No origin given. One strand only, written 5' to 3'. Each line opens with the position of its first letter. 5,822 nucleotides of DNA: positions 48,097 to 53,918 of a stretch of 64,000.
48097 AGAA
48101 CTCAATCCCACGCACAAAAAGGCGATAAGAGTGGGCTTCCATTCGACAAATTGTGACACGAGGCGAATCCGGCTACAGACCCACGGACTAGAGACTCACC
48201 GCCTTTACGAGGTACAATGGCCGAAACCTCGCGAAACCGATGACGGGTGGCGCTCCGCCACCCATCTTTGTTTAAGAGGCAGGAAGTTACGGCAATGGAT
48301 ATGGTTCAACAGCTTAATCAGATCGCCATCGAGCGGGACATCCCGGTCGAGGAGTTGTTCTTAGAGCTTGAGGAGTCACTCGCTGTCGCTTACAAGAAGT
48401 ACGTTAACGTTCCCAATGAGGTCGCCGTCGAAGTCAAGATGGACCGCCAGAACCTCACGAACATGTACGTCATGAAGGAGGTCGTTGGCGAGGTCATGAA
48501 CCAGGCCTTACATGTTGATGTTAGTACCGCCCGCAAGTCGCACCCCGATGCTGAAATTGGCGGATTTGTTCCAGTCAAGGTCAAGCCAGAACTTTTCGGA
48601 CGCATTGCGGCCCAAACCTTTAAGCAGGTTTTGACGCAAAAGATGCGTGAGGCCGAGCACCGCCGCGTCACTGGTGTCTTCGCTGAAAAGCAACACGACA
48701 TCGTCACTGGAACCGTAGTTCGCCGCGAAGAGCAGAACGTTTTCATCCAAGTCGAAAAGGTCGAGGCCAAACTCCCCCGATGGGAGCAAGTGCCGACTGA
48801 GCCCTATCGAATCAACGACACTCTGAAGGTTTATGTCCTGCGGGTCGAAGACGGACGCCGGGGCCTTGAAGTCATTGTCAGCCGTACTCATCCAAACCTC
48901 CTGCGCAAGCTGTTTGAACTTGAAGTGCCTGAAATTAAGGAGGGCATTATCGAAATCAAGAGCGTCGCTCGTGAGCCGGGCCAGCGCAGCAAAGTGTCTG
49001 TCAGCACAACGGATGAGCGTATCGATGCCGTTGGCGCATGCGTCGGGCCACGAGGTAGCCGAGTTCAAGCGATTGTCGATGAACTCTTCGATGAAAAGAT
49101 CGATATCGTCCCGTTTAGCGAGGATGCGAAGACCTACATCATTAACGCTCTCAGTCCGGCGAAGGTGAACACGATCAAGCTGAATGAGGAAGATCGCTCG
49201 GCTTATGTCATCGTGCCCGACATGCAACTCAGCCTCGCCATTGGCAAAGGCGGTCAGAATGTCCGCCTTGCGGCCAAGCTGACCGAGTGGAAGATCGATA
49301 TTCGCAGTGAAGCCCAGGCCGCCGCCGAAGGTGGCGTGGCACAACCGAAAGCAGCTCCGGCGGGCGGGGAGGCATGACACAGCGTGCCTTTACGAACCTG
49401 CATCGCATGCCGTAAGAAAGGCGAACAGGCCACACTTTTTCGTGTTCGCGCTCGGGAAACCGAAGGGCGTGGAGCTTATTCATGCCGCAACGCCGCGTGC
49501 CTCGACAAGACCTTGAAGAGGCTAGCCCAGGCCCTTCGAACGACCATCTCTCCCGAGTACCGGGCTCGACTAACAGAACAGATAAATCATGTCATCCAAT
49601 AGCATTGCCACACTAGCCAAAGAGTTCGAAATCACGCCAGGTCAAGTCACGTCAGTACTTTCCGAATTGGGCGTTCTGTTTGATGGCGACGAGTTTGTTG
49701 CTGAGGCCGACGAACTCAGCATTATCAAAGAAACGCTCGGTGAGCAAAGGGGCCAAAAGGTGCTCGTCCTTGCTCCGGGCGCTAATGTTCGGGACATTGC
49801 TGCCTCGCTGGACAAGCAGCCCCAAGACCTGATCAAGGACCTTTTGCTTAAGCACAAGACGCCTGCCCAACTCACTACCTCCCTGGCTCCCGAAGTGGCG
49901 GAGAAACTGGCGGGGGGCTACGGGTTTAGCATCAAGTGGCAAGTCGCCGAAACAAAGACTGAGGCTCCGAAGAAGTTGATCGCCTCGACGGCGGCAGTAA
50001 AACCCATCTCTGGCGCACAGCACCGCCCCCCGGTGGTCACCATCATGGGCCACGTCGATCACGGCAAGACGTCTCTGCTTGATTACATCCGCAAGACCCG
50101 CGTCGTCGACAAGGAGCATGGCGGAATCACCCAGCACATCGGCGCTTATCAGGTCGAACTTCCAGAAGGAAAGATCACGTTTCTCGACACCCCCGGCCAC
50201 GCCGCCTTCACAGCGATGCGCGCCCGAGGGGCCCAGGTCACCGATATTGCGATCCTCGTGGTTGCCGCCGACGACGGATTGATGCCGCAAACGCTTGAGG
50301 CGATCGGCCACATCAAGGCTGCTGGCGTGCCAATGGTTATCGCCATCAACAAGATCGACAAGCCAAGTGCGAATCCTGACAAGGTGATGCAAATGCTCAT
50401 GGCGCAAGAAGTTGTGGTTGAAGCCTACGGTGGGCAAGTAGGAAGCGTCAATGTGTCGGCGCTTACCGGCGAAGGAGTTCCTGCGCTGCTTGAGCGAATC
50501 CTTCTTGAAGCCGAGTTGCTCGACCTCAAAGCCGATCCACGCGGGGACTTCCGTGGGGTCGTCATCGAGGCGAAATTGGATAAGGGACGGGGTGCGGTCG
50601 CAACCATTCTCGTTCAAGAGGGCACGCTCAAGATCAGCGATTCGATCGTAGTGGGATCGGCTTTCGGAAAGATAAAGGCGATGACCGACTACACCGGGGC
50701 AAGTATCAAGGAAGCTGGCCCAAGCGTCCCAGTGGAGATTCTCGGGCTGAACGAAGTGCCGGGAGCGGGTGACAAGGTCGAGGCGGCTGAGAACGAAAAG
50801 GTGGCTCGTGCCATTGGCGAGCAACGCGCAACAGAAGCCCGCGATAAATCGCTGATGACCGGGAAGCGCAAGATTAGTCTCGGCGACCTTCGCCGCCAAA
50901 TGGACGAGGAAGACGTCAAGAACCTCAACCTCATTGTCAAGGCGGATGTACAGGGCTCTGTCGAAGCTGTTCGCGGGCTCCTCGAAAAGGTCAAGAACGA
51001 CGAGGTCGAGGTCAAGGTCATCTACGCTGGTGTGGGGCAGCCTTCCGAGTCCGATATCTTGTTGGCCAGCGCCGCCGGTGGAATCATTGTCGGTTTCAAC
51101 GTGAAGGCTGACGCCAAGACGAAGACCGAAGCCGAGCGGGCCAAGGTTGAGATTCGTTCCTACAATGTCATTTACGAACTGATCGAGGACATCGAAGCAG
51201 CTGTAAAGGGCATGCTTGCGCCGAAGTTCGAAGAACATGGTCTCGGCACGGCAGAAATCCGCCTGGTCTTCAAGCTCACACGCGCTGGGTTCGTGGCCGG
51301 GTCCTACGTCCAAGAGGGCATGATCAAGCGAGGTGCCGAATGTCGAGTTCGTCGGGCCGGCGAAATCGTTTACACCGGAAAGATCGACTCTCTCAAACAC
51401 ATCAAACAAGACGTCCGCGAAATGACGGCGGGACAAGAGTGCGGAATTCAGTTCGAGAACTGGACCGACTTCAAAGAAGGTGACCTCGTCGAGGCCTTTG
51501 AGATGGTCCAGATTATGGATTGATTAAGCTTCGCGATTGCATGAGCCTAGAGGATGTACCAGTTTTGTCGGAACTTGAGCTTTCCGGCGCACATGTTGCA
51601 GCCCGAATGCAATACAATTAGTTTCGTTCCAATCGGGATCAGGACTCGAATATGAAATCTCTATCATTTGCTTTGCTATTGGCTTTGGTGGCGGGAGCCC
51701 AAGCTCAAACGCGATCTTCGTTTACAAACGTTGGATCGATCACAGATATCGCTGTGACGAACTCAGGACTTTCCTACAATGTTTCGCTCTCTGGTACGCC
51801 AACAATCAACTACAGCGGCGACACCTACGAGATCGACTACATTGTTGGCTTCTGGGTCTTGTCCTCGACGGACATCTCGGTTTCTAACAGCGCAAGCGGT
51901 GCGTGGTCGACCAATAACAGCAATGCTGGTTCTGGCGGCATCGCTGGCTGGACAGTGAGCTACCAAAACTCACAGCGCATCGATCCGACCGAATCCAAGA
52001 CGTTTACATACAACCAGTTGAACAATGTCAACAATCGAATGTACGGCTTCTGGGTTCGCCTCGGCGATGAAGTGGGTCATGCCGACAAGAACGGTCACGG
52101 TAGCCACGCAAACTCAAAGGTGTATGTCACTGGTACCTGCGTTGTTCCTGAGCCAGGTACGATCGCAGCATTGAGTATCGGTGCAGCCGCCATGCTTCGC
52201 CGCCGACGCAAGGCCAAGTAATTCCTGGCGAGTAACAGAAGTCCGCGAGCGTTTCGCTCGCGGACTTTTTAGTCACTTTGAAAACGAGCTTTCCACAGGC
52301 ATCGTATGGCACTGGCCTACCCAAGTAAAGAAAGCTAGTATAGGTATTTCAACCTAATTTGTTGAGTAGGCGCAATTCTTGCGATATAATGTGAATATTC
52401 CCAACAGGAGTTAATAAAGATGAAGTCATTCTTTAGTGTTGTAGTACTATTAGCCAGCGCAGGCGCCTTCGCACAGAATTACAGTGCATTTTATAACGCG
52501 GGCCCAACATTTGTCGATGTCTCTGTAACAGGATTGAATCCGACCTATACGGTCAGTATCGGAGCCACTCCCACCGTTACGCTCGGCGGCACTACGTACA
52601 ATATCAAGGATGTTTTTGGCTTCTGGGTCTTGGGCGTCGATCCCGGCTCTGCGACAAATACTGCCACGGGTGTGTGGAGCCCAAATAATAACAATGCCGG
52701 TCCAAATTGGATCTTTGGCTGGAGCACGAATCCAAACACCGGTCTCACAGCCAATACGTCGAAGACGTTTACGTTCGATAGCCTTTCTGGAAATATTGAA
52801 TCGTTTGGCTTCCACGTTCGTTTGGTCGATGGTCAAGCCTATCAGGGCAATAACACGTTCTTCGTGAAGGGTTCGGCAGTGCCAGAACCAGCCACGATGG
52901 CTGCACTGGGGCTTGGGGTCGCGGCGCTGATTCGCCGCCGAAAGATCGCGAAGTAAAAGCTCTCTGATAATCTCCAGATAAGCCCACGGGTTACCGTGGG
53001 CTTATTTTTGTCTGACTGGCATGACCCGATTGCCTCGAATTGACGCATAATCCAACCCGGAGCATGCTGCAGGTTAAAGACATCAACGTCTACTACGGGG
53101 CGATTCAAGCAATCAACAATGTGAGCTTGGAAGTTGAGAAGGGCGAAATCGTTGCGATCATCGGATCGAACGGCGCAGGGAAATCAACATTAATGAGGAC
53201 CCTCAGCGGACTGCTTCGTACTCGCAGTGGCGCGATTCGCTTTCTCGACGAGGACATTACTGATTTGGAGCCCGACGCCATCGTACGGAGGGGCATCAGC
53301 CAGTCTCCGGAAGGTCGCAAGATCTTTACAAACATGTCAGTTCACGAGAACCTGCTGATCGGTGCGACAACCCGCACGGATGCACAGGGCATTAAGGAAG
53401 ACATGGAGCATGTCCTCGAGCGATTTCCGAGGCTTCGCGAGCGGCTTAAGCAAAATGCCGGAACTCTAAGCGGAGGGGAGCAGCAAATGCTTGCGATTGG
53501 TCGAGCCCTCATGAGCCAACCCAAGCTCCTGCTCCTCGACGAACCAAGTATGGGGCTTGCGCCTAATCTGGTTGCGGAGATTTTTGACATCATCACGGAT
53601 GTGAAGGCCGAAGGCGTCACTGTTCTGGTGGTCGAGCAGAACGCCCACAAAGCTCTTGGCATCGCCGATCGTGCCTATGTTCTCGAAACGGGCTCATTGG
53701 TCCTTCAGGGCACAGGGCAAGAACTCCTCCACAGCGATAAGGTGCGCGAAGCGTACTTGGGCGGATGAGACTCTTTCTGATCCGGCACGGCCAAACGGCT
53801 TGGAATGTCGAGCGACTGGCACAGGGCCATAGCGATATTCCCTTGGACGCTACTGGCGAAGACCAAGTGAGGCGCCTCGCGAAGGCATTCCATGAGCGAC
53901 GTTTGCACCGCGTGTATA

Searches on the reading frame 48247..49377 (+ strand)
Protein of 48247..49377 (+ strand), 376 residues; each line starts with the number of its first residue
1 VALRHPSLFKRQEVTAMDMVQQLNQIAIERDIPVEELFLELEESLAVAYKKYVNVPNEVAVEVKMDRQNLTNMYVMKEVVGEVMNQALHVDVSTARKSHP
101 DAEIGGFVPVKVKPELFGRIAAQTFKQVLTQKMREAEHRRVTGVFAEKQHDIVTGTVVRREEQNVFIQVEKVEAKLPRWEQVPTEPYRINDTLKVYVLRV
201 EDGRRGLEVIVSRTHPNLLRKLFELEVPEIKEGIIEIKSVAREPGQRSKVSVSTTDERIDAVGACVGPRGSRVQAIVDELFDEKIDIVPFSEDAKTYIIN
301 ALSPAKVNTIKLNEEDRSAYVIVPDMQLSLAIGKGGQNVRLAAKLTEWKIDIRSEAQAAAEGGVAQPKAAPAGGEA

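Call 27: search_protein_families(library=pfam, proteins=[window:48247-49377:+], max_evalue=0.001)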
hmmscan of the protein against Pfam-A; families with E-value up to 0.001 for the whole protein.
window:48247-49377:+ (376 aa): 4 families
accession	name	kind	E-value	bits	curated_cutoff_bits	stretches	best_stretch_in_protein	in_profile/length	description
PF13184.12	KH_5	-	2.1e-27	95.4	27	1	244-311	1-68/69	NusA-like KH domain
PF08529.16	NusA_N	-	2.6e-27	95.8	23.8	1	18-138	1-118/119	NusA N-terminal domain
PF00575.29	S1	-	3.2e-06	27.9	22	1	149-207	4-69/74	S1 RNA binding domain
PF00013.35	KH_1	-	0.00047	20.3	21.5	0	320-355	3-39/66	KH domain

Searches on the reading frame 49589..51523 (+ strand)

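Call 27: search_protein_families(library=pfam, proteins=[window:49589-51523:+], max_evalue=0.001)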
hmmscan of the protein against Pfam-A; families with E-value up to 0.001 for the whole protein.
window:49589-51523:+ (644 aa): 8 families
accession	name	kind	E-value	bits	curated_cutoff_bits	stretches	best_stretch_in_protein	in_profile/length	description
PF11987.13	IF-2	-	9.1e-41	138.9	27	1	425-536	6-117/117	Translation-initiation factor 2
PF00009.33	GTP_EFTU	-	1e-35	123.5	26.5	1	149-305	5-183/188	Elongation factor Tu GTP binding domain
PF22042.2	EF-G_D2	-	1.3e-29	102.6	27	1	321-398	2-82/84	Elongation factor G domain 2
PF01926.29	MMR_HSR1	-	1.6e-09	38.3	21.9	1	150-255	2-113/113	50S ribosome-binding GTPase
PF03144.31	GTP_EFTU_D2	-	9.9e-07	29.5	30.3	1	567-621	1-57/73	Elongation factor Tu domain 2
PF00025.27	Arf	-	0.00049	20.1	22.3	0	151-304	18-170/174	ADP-ribosylation factor family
PF02421.24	FeoB_N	-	0.00049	20.1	27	0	150-302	3-154/156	Ferrous iron transport protein B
PF14578.12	GTP_EFTU_D4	-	0.0007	19.9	23.8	0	568-634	19-85/86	Elongation factor Tu domain 4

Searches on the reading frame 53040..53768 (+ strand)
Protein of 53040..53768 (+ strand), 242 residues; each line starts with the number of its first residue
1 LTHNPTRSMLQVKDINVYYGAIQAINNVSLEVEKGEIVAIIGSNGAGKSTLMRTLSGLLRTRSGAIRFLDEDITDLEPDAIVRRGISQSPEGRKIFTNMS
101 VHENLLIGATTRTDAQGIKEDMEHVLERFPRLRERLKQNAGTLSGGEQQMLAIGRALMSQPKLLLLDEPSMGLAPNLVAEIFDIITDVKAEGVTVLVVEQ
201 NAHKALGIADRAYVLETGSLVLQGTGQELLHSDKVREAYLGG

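Call 27: search_protein_families(library=pfam, proteins=[window:53040-53768:+], max_evalue=0.001)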
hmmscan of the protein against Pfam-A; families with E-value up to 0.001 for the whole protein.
window:53040-53768:+ (242 aa): 10 families
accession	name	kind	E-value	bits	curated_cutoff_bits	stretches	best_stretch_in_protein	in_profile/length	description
PF00005.33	ABC_tran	-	1.6e-34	119.9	25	1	26-170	2-136/137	ABC transporter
PF13304.12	AAA_21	-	2.6e-14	54.4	27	2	37-97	1-61/304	AAA domain, putative AbiEii toxin, Type IV TA system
PF13555.12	AAA_29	-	0.00011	22.4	27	1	28-62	15-49/61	P-loop containing region of AAA domain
PF13604.12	AAA_30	-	0.00036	20.8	27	1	36-190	19-117/191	AAA domain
PF09818.15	ABC_ATPase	-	0.00039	20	23.2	0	30-56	75-100/283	P-loop domain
PF02463.25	SMC_N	-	0.00047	20.1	40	0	36-68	25-58/220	RecF/RecN/SMC N terminal domain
PF20703.3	nSTAND1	-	0.00057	20.1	27.1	1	11-61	9-57/379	Novel STAND NTPase 1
PF13476.12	AAA_23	-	0.0006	20.9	27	0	24-57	9-41/201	AAA domain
PF03193.22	RsgA_GTPase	-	0.00061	20.1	30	0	24-67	96-138/174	RsgA GTPase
PF25199.1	nSTAND_NTPase5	-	0.00068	19.9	34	0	30-79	36-86/145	Novel STAND NTPase 5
